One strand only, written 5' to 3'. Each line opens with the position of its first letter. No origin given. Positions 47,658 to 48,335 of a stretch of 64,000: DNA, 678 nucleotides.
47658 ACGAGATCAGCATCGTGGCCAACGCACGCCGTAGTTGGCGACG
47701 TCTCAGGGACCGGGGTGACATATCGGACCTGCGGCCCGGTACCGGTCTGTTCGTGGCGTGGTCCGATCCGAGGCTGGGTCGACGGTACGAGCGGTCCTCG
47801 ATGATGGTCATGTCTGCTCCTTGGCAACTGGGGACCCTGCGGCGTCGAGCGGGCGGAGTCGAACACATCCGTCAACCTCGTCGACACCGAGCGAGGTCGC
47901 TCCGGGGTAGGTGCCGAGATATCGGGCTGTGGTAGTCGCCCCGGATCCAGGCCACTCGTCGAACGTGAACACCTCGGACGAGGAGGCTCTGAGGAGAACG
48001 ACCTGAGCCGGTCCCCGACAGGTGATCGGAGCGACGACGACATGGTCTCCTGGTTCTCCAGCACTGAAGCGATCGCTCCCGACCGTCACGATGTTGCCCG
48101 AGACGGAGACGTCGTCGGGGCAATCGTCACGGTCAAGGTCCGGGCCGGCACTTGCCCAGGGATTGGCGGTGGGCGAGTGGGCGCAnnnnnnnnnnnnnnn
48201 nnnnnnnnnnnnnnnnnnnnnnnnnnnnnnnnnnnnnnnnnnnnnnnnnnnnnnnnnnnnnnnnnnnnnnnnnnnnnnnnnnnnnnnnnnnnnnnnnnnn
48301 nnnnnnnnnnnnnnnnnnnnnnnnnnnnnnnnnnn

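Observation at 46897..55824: Eleven-gene translationally chained Tad/Flp-type operon, extended by a pseudokinase and a LysM membrane protein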

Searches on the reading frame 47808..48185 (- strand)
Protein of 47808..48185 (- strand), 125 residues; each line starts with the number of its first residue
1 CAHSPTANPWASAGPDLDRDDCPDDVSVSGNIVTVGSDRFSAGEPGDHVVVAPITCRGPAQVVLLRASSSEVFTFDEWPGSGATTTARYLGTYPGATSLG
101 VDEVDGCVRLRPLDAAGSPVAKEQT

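Call 44: predict_structure(alignment_id=A3)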
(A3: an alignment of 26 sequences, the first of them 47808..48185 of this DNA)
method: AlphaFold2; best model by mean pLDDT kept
length: 125 residues; sequences in the alignment: 26
mean_pLDDT: 86.8   pTM: 0.78
mean pLDDT of the five models: 86.8, 86.4, 85.8, 85.4, 85.2
residues with pLDDT >= 90: 69; 70-90: 41; 50-70: 14; < 50: 1
segments of 3 or more residues with pLDDT < 50: none
pLDDT, mean of each block of 10 residues (from residue 1): 53 70 89 92 95 88 96 89 87 97 89 96 88
secondary structure, 60 per line:
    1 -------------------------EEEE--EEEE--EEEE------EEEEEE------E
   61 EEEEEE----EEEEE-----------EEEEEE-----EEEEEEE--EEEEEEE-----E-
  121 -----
elements in order: E26-29 E32-35 E38-41 E48-53 E60-66 E71-75 E87-92 E98-104 E107-113

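Call 47: fold_search(model_id=the predicted structure, library=pdb)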
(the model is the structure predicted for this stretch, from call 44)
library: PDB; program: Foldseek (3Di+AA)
matches with E <= 10: 384; with E <= 0.001: 0
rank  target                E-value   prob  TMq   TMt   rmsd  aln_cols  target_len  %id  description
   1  9zxm                  1.5e-01  0.63  0.34  0.08   9.7       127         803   15  DDB1 delta with compound 6 (released 2026-04-08)
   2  9a40_C                2.0e-01  0.54  0.34  0.06   9.3       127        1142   15  model of Cullin4 (released 2024-09-18)
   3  9v9n_B                2.3e-01  0.94  0.47  0.20   4.6       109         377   18  Cryo-EM structure of KICSTOR CCC complex (state 5) (released 2025-11-12)
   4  8hq2_D                2.3e-01  0.72  0.39  0.13   7.4       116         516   12  Crystal structure of human ADAM22 in complex with human LGI1 mutant (released 2023-12-13)
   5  9o5a_G                2.5e-01  0.82  0.45  0.19   8.2       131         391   16  The KICSTOR-GATOR1 complex (released 2026-02-18)
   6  3kf3_A                2.5e-01  0.47  0.35  0.12   5.7       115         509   11  Structure of fructofuranosidase from Schwanniomyces occidentalis complexed with fructose (released 2010-02-23)
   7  8d81_A                3.0e-01  0.44  0.35  0.08   8.9       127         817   15  Cereblon~DDB1 bound to Pomalidomide (released 2022-07-20)
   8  8tnp_A                3.1e-01  0.47  0.34  0.09   9.0       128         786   16  Cryo-EM structure of DDB1dB:CRBN:Pomalidomide:SD40 (released 2024-03-13)
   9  8j72_B                3.5e-01  0.60  0.38  0.20   8.5       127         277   11  Crystal structure of mammalian Trim71 in complex with lncRNA Trincr1 (released 2024-03-06)
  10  9nws_A                3.5e-01  0.54  0.36  0.09   8.6       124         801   14  Cryo-EM structure of DDB1dB:CRBN:mezigdomide:SALL4(392-449) (released 2026-02-04)
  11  9bbg                  3.7e-01  0.33  0.31  0.06   9.6       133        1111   15  Co-crystal structure of human DDB1 bound to fragment UB028671 (released 2024-06-12)
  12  6vbu_1                4.6e-01  0.69  0.42  0.15   6.3       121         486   15  Structure of the bovine BBSome complex (released 2020-01-29)
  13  9hpj_A                4.6e-01  0.38  0.33  0.08   8.7       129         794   13  Cryo-EM structure of DDB1dB-CRBN-MRT-0031619, conformation 2 (released 2025-12-03)
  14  6q0w_A                4.6e-01  0.35  0.34  0.08   9.5       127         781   16  Structure of DDB1-DDA1-DCAF15 complex bound to Indisulam and RBM39 (released 2019-11-13)
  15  8buq_A                4.6e-01  0.35  0.35  0.08   9.4       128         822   15  Structure of DDB1 bound to DS43-engaged CDK12-cyclin K (released 2023-09-13)
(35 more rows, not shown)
